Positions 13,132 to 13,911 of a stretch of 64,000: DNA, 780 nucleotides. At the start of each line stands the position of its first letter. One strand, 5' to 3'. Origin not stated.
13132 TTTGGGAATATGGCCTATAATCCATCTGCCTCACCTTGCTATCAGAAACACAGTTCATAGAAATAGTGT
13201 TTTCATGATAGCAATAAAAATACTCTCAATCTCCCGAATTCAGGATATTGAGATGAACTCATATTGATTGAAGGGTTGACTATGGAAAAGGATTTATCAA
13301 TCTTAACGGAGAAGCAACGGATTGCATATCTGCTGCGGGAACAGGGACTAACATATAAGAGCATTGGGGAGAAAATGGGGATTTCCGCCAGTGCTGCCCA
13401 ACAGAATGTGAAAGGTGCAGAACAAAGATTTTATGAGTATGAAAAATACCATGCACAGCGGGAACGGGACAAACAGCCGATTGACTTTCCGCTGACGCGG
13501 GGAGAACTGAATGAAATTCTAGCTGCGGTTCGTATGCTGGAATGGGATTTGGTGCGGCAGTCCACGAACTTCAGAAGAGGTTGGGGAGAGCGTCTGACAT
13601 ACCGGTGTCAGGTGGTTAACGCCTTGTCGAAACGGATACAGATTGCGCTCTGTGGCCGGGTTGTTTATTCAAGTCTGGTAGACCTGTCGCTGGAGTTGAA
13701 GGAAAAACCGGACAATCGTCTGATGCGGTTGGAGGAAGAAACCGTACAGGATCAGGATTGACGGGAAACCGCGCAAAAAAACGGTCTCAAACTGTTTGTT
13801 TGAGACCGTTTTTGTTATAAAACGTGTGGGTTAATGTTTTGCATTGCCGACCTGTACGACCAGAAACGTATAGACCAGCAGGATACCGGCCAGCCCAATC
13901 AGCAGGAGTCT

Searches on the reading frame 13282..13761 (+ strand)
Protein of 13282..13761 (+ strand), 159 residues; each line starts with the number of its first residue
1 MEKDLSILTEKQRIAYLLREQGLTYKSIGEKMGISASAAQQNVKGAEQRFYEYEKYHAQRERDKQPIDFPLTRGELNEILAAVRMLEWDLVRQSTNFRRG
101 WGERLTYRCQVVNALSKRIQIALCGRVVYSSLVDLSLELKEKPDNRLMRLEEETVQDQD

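Call 4: search_protein_families(library=pfam, proteins=[window:13282-13761:+], max_evalue=0.01)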
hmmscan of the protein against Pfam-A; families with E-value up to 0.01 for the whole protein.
window:13282-13761:+ (159 aa): 5 families
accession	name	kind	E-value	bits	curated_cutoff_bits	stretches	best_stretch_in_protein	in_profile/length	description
PF08281.18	Sigma70_r4_2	-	7.8e-08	32.3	25.7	1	7-44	10-48/54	Sigma-70, region 4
PF13384.12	HTH_23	-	0.00013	22.1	24.6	1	10-44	6-39/50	Homeodomain-like domain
PF04545.22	Sigma70_r4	-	0.00054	19.9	24.1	1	8-42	5-40/50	Sigma-70, region 4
PF11242.13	DUF2774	-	0.0038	17.8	29.2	1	15-54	6-48/63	Protein of unknown function (DUF2774)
PF21476.4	PF0610-like_N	-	0.0044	17.7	33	0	9-37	1-29/50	PF0610-like, N-terminal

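Call 17: search_protein_families(library=ncbifam, proteins=[window:13282-13761:+], max_evalue=0.01)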
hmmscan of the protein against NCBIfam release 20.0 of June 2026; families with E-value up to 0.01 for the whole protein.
window:13282-13761:+ (159 aa): 8 families
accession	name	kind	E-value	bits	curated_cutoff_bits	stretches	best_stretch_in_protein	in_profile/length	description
NF005385.0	PRK06930.1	subfamily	3.1e-06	27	136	1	1-51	108-159/170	positive control sigma-like factor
TIGR02937.1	sigma70-ECF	superfamily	2.2e-05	24.1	42.9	1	2-49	112-160/165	sigma-70 family RNA polymerase sigma factor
TIGR02957.1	SigX4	subfamily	0.00047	19.4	323.25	1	5-65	106-168/281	RNA polymerase sigma-70 factor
NF045758.2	YlxM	equivalog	0.00089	19.3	80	1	7-55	16-65/72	YlxM family DNA-binding protein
NF009177.0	PRK12525.1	subfamily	0.0028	17.5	266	1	4-51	115-163/168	RNA polymerase sigma factor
NF007214.0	PRK09636.1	subfamily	0.004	16.3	271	1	5-65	113-175/293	RNA polymerase sigma factor SigJ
TIGR02985.1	Sig70_bacteroi1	subfamily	0.0057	16.9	126.4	1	4-46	111-154/162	RNA polymerase sigma-70 factor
TIGR02959.1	SigZ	equivalog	0.0067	16.3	168.65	1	3-51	96-145/170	RNA polymerase sigma factor SigZ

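Call 19: search_protein_families(library=phrogs, proteins=[window:13282-13761:+], max_evalue=0.001)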
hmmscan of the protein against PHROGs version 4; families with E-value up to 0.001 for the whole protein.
window:13282-13761:+ (159 aa): 3 families
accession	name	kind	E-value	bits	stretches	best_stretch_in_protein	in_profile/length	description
phrog_1740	-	transcription regulation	9.4e-06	25.4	1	2-64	163-226/567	RNA polymerase sigma factor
phrog_1190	-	transcription regulation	1.9e-05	25.5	1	2-53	106-158/167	RNA polymerase sigma factor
phrog_4779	-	transcription regulation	0.00025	22.5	1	9-50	2-43/98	transcriptional regulator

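Call 20: search_protein_families(library=padloc, proteins=[window:13282-13761:+], max_evalue=0.001)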
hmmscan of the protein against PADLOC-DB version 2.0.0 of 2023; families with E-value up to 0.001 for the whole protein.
window:13282-13761:+ (159 aa): 0 families

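Call 34: find_related_loci(query=A3, collection=metagenome_contigs, flank=4000)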
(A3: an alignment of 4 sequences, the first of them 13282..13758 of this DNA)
Query A3 (159 aa) in metagenome_contigs; peptide patterns used: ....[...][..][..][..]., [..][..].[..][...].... (x = any residue, [..] = any of these).
244 stretches matched a pattern; 2 encode a relative of the query (tblastn E <= 1e-3); 2 distinct loci.
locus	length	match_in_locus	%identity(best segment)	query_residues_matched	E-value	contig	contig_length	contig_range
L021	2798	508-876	46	2-123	8e-28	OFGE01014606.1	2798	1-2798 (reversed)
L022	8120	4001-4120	48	8-46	3e-6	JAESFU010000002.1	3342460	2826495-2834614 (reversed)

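Call 35: find_related_loci(query=A3, collection=viral_contigs, flank=6000)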
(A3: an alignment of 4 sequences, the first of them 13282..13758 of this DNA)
Query A3 (159 aa) in viral_contigs; peptide patterns used: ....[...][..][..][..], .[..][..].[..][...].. (x = any residue, [..] = any of these).
466 stretches matched a pattern, but none encodes a relative of the query by tblastn (E <= 1e-3).

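Call 36: find_homologous_proteins(query=A3)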
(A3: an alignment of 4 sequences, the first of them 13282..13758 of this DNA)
Query A3 (4 sequences) (159 aa, profile of the alignment): 97 proteins with E <= 0.001 among 2089 candidates.
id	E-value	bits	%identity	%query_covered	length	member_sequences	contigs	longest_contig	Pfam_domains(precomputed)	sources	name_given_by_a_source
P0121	2.4e-74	266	49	78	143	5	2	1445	-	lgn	-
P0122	4.7e-63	229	98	100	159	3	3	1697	PF08281.19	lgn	-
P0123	2.1e-60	221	43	79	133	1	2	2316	PF08281.19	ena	-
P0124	4.8e-39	151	48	82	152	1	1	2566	-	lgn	-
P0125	2.0e-37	146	52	86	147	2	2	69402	PF08281.19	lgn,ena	-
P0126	1.3e-34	137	47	83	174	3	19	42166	PF08281.19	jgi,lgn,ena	jgi:hypothetical protein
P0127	1.4e-33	134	47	83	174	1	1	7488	-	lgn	-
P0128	2.9e-33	133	51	79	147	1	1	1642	PF04545.23,PF08281.19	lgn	-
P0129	3.1e-32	129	44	76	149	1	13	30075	-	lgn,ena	-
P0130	4.3e-32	129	44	78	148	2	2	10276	PF08281.19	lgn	-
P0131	4.5e-32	129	44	76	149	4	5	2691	-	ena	-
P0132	6.2e-32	128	46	79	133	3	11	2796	PF04967.19,PF08281.19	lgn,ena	-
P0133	8.0e-32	128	46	82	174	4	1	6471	PF04545.23,PF08281.19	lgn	-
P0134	1.5e-31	127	46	76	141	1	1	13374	PF04545.23,PF08281.19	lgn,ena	-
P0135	1.5e-31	127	50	86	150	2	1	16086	PF08281.19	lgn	-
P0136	4.8e-31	125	41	91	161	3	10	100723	PF08281.19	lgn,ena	-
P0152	1.2e-28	118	49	77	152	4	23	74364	PF08281.19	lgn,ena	-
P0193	2.3e-21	94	41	77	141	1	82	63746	PF08281.19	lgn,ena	-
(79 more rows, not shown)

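Call 38: find_encoding_contigs(protein=P0193, flank=5000, max_places=3)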
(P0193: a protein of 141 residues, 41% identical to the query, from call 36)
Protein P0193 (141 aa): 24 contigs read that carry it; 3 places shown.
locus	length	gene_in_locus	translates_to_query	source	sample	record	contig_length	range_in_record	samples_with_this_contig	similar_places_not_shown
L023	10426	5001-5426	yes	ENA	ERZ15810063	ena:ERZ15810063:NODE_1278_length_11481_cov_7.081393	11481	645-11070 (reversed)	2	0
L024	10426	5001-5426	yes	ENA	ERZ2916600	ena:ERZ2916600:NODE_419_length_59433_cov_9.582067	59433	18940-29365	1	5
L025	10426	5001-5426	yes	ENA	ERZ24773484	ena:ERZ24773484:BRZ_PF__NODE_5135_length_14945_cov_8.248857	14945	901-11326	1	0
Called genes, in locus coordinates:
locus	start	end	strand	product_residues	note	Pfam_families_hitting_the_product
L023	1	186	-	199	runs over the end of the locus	?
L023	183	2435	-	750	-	PF13439:Glyco_transf_4, PF13477:Glyco_trans_4_2, PF13579:Glyco_trans_4_4, PF00534:Glycos_transf_1, PF13524:Glyco_trans_1_2 (weak), PF13692:Glyco_trans_1_4, PF04230:PS_pyruv_trans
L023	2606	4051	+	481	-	PF01943:Polysacc_synt, PF03023:MurJ, PF13440:Polysacc_synt_3 (weak)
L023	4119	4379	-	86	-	PF13560:HTH_31 (faint), PF12844:HTH_19 (weak), PF01381:HTH_3, PF13443:HTH_26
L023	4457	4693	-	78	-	PF13443:HTH_26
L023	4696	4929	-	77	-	PF13560:HTH_31, PF12844:HTH_19, PF01381:HTH_3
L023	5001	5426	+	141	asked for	PF08281:Sigma70_r4_2 (weak)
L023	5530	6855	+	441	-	PF01336:tRNA_anti-codon, PF00152:tRNA-synt_2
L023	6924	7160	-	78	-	PF20124:DUF6514 (weak)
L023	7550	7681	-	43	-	-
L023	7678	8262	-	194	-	PF04647:AgrB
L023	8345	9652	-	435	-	PF02518:HATPase_c (weak), PF14501:HATPase_c_5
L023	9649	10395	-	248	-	PF00072:Response_reg, PF04397:LytTR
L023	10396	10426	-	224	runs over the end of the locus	?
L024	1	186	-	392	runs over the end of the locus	PF13692:Glyco_trans_1_4, PF13524:Glyco_trans_1_2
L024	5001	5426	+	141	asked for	PF08281:Sigma70_r4_2 (weak)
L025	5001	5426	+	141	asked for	PF08281:Sigma70_r4_2 (weak)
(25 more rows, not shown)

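Call 39: find_encoding_contigs(protein=P0136, flank=5000, max_places=3)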
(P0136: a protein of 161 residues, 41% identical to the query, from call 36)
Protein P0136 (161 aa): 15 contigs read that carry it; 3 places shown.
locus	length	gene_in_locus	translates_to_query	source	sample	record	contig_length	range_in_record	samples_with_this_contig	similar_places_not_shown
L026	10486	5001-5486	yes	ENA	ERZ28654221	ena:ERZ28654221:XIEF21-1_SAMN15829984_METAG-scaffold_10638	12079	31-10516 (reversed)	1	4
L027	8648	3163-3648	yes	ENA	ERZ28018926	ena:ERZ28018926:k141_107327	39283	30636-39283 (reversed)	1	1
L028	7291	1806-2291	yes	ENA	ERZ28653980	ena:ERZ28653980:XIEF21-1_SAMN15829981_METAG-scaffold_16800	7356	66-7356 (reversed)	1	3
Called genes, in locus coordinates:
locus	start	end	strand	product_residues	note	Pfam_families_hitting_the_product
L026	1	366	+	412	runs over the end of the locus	PF19499:DUF6034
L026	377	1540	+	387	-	PF19499:DUF6034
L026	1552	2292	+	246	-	-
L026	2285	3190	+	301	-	-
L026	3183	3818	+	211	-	PF00005:ABC_tran, PF13304:AAA_21 (weak)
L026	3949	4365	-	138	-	PF13560:HTH_31, PF01381:HTH_3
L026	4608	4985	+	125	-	-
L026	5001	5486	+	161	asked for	PF08281:Sigma70_r4_2 (weak)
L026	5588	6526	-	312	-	PF19701:DUF6199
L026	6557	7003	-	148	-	PF13240:Zn_Ribbon_1 (weak), PF13248:Zn_ribbon_3 (weak)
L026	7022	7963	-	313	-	-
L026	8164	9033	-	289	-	PF12873:DUF3825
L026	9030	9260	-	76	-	PF12645:HTH_16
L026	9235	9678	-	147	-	PF08281:Sigma70_r4_2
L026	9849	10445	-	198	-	PF06908:YpsA, PF02481:DNA_processg_A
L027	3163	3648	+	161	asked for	PF08281:Sigma70_r4_2 (weak)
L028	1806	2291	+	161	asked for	PF08281:Sigma70_r4_2 (weak)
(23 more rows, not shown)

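Call 40: find_encoding_contigs(protein=P0152, flank=5000, max_places=3)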
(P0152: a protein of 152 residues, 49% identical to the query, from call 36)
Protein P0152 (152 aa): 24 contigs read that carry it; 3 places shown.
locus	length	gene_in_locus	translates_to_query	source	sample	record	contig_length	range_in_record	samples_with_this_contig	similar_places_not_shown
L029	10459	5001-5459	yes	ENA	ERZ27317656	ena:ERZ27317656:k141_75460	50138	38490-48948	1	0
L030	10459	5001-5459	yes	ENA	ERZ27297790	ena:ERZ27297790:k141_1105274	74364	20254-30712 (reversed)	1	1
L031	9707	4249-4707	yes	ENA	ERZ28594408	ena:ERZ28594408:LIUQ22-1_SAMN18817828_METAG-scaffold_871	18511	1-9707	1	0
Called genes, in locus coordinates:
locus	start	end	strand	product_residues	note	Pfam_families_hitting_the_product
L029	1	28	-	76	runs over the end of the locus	PF13443:HTH_26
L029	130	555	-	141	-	-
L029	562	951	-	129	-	-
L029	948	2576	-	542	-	PF02805:Ada_Zn_binding (faint)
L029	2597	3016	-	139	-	-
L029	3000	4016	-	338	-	PF13280:WYL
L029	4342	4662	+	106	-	PF12844:HTH_19, PF13560:HTH_31, PF01381:HTH_3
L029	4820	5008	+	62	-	PF04014:MazE_antitoxin (weak)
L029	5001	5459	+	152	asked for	PF08281:Sigma70_r4_2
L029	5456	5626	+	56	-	-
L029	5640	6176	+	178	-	PF06908:YpsA, PF02481:DNA_processg_A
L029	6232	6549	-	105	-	-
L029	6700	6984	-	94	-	PF13730:HTH_36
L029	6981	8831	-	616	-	PF02534:T4SS-DNA_transf, PF10412:TrwB_AAD_bind, PF12696:TraG-D_C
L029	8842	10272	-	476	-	PF13154:DUF3991, PF13155:Toprim_2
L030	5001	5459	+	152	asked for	PF08281:Sigma70_r4_2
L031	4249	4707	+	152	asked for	PF08281:Sigma70_r4_2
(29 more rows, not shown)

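Call 41: find_encoding_contigs(protein=P0125, flank=5000, max_places=3)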
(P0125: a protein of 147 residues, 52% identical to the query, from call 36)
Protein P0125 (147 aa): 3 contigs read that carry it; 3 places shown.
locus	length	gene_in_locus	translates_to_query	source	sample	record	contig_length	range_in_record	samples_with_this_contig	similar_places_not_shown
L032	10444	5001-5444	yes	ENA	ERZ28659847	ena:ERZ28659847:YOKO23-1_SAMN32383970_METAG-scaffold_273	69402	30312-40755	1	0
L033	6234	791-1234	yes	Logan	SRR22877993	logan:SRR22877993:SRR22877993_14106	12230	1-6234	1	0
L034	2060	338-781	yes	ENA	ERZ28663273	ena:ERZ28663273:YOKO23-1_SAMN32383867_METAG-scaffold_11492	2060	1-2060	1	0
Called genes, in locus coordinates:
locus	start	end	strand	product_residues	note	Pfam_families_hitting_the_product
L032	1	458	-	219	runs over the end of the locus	PF01255:Prenyltransf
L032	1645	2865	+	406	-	PF13180:PDZ_2 (weak), PF17820:PDZ_6, PF05580:Peptidase_S55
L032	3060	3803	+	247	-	PF00072:Response_reg, PF08769:Spo0A_C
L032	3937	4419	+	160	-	-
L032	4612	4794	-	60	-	PF01402:RHH_1 (weak)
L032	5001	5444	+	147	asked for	PF08281:Sigma70_r4_2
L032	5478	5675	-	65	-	-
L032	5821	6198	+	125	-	PF08769:Spo0A_C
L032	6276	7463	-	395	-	PF06224:AlkZ-like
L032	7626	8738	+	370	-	PF01128:IspD, PF12804:NTP_transf_3, PF02542:YgbB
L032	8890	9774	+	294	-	PF19293:CdaA_N, PF02457:DAC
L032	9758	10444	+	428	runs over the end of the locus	PF07949:YbbR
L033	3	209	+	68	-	?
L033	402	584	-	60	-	PF01402:RHH_1 (weak)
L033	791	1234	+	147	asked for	PF08281:Sigma70_r4_2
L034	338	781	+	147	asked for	PF08281:Sigma70_r4_2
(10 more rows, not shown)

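Call 48: predict_structure(alignment_id=A5)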
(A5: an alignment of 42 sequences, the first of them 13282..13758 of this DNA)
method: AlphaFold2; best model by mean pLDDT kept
length: 159 residues; sequences in the alignment: 42
mean_pLDDT: 86.7   pTM: 0.61
mean pLDDT of the five models: 86.7, 85.8, 85.1, 83.1, 82.7
residues with pLDDT >= 90: 96; 70-90: 32; 50-70: 31; < 50: 0
segments of 3 or more residues with pLDDT < 50: none
pLDDT, mean of each block of 10 residues (from residue 1): 90 98 98 98 98 91 89 96 94 71 71 94 95 80 59 62
secondary structure, 60 per line:
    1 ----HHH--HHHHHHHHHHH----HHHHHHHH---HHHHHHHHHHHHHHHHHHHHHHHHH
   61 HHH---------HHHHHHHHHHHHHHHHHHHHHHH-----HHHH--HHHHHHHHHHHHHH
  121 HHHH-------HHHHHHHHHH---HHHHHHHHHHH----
elements in order: H10-20 H25-32 H36-63 H73-95 H101-104 H107-124 H132-141 H145-155

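Call 52: fold_search(model_id=the predicted structure, library=pdb)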
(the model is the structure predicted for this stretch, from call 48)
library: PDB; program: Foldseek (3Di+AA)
matches with E <= 10: 271; with E <= 0.001: 0
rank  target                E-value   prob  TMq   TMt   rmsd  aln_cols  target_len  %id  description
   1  1je8_E                6.1e-02  1.00  0.30  0.68   1.6        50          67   30  Two-Component response regulator NarL/DNA Complex: DNA Bending Found in a High Affinity Site (released 2002-09-27)
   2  3vep_D                1.8e-01  1.00  0.30  0.69   0.8        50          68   30  Crystal structure of SigD4 in complex with its negative regulator RsdA (released 2013-02-13)
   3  3vfz_A                1.8e-01  1.00  0.30  0.74   0.9        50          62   30  Crystal structure of -35 promoter binding domain of SigD of Mycobacterium tuberculosis (released 2013-02-13)
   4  1je8_A                2.4e-01  1.00  0.26  0.62   0.9        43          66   32  Two-Component response regulator NarL/DNA Complex: DNA Bending Found in a High Affinity Site (released 2002-09-27)
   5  3vep_H                2.8e-01  1.00  0.30  0.66   0.8        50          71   30  Crystal structure of SigD4 in complex with its negative regulator RsdA (released 2013-02-13)
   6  1fse_D                3.0e-01  1.00  0.26  0.61   1.0        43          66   28  CRYSTAL STRUCTURE OF THE BACILLUS SUBTILIS REGULATORY PROTEIN GERE (released 2001-03-21)
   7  3vep_A                4.0e-01  1.00  0.30  0.67   0.8        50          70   30  Crystal structure of SigD4 in complex with its negative regulator RsdA (released 2013-02-13)
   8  8jzt_C                4.0e-01  1.00  0.30  0.72   1.0        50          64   26  The sigF and anti-sigma factor complex (released 2024-10-16)
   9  1fse_A                4.0e-01  1.00  0.26  0.58   1.0        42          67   28  CRYSTAL STRUCTURE OF THE BACILLUS SUBTILIS REGULATORY PROTEIN GERE (released 2001-03-21)
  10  9n9q_C                4.2e-01  0.47  0.34  0.23  13.3       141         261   17  Cryo-EM structure of the RNA-guided transcription complex (released 2025-12-24)
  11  8x6g_H                4.5e-01  0.99  0.29  0.19   1.6        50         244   28  Cryo-EM structure of Staphylococcus aureus sigB-dependent RNAP-promoter open complex (released 2024-06-05)
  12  2h27_D                4.8e-01  1.00  0.30  0.67   0.9        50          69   26  Crystal Structure of Escherichia coli SigmaE Region 4 Bound to its-35 Element DNA (released 2006-08-22)
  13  9a4r_A                4.8e-01  1.00  0.32  0.24   1.0        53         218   13  Integrative model of RPSH-RPOB by crosslinking MS and deep learning (released 2024-09-18)
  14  9m9e_F                5.4e-01  1.00  0.30  0.27   0.8        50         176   26  Structural Basis of Pausing During Transcription Initiation in Mycobacterium tuberculosis (released 2026-01-14)
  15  1fse_B                5.7e-01  0.99  0.27  0.58   4.6        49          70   24  CRYSTAL STRUCTURE OF THE BACILLUS SUBTILIS REGULATORY PROTEIN GERE (released 2001-03-21)
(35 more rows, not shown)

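Call 59: search_dna_similar(query=window:13282-13758:+, collection=phages, mode=protein, max_rows=12)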
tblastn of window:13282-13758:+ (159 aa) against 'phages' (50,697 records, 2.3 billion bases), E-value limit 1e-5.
Records with a match: 5; places in all: 5; records where one place covers at least 80% of the query: 0.
Best place of each record, by identity: <60% 5.
By first word of the organism name: phage 3; Evtepia 2.
By host as written in the record: - 3; Evtepia sp. 900546255 1; Evtepia sp. 1.
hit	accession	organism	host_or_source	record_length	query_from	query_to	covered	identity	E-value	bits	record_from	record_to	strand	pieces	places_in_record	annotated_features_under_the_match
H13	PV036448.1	phage NatCom_34192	human feces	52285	7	128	77%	40.2%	5e-21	94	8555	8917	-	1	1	hypothetical protein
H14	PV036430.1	phage NatCom_20922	human feces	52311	7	128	77%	38.5%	1e-19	90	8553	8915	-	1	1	hypothetical protein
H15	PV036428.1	phage NatCom_18656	human feces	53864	7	128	77%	38.5%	1e-19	90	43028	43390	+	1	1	hypothetical protein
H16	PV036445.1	Evtepia phage NatCom_42594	Evtepia sp. 900546255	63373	7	128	77%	38.5%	1e-19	90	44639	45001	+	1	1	hypothetical protein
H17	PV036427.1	Evtepia phage NatCom_11697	Evtepia sp.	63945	7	128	77%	38.5%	1e-19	90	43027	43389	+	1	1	hypothetical protein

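Call 60: search_dna_similar(query=window:13282-13758:+, collection=plasmids, mode=protein, max_rows=12)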
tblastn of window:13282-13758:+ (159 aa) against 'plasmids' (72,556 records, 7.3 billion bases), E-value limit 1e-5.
No match.

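Call 62: get_annotated_region(hit=H16, flank=5000)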
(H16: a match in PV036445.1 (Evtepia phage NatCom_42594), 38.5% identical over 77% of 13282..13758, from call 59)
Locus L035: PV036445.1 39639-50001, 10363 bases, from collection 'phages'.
description: Evtepia phage NatCom_42594, complete genome.
organism: Evtepia phage NatCom_42594 (NCBI taxid 3403527)
taxonomy: Viruses; Duplodnaviria; Heunggongvirae; Uroviricota; Caudoviricetes; Ca. Heliusvirales
host: Evtepia sp. 900546255; source: human feces; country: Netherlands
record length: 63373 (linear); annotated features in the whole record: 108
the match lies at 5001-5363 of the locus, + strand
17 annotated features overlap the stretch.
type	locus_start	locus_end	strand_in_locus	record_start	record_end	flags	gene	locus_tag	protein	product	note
CDS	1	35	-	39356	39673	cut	-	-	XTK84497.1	hypothetical protein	-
CDS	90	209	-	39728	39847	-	-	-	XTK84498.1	hypothetical protein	-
CDS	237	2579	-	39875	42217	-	-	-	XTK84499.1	DNA helicase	-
CDS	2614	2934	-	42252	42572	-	-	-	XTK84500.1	hypothetical protein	-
CDS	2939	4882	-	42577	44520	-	-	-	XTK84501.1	DNA polymerase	-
CDS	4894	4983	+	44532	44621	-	-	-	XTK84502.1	hypothetical protein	-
CDS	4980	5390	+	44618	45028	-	-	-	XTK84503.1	hypothetical protein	-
CDS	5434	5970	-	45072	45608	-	-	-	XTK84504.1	hypothetical protein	-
CDS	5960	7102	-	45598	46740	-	-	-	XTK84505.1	hypothetical protein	-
CDS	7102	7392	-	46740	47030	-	-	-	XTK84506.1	hypothetical protein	-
CDS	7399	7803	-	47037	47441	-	-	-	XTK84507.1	hypothetical protein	-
CDS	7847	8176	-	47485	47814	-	-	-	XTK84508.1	hypothetical protein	-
CDS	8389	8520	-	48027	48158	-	-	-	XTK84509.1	hypothetical protein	-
CDS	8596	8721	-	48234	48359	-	-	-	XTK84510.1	hypothetical protein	-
CDS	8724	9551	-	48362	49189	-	-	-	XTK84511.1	hypothetical protein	-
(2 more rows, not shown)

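Call 63: get_annotated_region(hit=H13, flank=4000)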
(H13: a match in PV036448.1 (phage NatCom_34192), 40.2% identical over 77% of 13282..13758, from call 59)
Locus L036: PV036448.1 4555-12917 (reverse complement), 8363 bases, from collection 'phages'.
description: Phage NatCom_34192, complete genome.
organism: phage NatCom_34192 (NCBI taxid 3403548)
taxonomy: Viruses; Duplodnaviria; Heunggongvirae; Uroviricota; Caudoviricetes; Ca. Heliusvirales
host: -; source: human feces; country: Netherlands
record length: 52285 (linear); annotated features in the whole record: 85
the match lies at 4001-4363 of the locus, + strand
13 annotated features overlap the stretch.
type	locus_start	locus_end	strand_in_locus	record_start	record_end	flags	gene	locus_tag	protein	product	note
CDS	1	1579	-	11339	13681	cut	-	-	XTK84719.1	DNA helicase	-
CDS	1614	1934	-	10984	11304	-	-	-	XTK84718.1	hypothetical protein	-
CDS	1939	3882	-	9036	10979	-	-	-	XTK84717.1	hypothetical protein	-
CDS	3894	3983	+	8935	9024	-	-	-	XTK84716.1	hypothetical protein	-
CDS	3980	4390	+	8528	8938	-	-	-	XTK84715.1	hypothetical protein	-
CDS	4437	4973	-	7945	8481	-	-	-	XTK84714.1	hypothetical protein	-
CDS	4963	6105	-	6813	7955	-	-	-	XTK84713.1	hypothetical protein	-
CDS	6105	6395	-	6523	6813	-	-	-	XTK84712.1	hypothetical protein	-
CDS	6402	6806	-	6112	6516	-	-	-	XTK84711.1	hypothetical protein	-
CDS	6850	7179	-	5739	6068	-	-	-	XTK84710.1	hypothetical protein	-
CDS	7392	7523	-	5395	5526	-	-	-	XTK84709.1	hypothetical protein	-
CDS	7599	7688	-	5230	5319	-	-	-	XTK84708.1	hypothetical protein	-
CDS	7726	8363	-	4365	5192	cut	-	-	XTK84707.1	hypothetical protein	-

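Call 86: fold_search(model_id=the predicted structure, library=viral)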
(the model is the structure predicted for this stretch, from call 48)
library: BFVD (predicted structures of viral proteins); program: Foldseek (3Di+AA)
matches with E <= 10: 472; with E <= 0.001: 0
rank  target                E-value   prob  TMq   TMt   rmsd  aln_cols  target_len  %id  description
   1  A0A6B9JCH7            8.3e-03  0.97  0.28  0.26  18.9       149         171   21  (no name in the UniProt tables at hand)
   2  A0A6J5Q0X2            1.0e-02  0.95  0.29  0.22  20.9       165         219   14  Helix-turn-helix DNA binding domain protein [uncultured Caudovirales phage]
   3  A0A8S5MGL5            3.8e-02  0.94  0.31  0.20  21.8       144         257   19  DNA directed RNA polymerase subunit [Phage sp. ctrsQ3]
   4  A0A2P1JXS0            4.0e-02  0.84  0.26  0.28  20.8       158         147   14  Helix-turn-helix DNA binding domain protein [Rhodococcus phage Finch]
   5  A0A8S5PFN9            4.3e-02  0.89  0.24  0.21  15.5       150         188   15  Uncharacterized protein [Siphoviridae sp. ctrEg9]
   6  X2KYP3                6.1e-02  0.77  0.27  0.21  19.5       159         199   16  Uncharacterized protein [Mycobacterium phage Audrey]
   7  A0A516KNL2            8.1e-02  0.57  0.29  0.14  15.6       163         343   18  (no name in the UniProt tables at hand)
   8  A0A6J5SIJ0            8.6e-02  1.00  0.30  0.56  12.7        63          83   28  Uncharacterized protein [uncultured Caudovirales phage]
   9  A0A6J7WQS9            8.6e-02  0.54  0.25  0.23  23.0       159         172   21  Terminase small subunit [uncultured Caudovirales phage]
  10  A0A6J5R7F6            1.0e-01  1.00  0.28  0.56   0.8        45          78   38  RNA polymerase sigma-70 region 4 [uncultured Caudovirales phage]
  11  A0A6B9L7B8            1.2e-01  0.51  0.22  0.12  18.6       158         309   13  DNA binding protein [Mycobacterium phage BirdsNest]
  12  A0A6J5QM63            1.3e-01  1.00  0.31  0.63   8.9        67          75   24  Uncharacterized protein [uncultured Caudovirales phage]
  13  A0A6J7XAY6            1.4e-01  1.00  0.28  0.16   2.5        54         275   20  RpoD DNA-directed RNA polymerase, sigma subunit (Sigma70/sigma32) [uncultured Caudovirales phage]
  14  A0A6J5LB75            1.5e-01  1.00  0.33  0.64   5.3        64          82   22  RNA polymerase sigma factor 70, region 4 type 2 [uncultured Caudovirales phage]
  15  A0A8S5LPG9            1.5e-01  0.99  0.31  0.58  11.8        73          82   20  Sigma70 [Siphoviridae sp. ctoiW10]
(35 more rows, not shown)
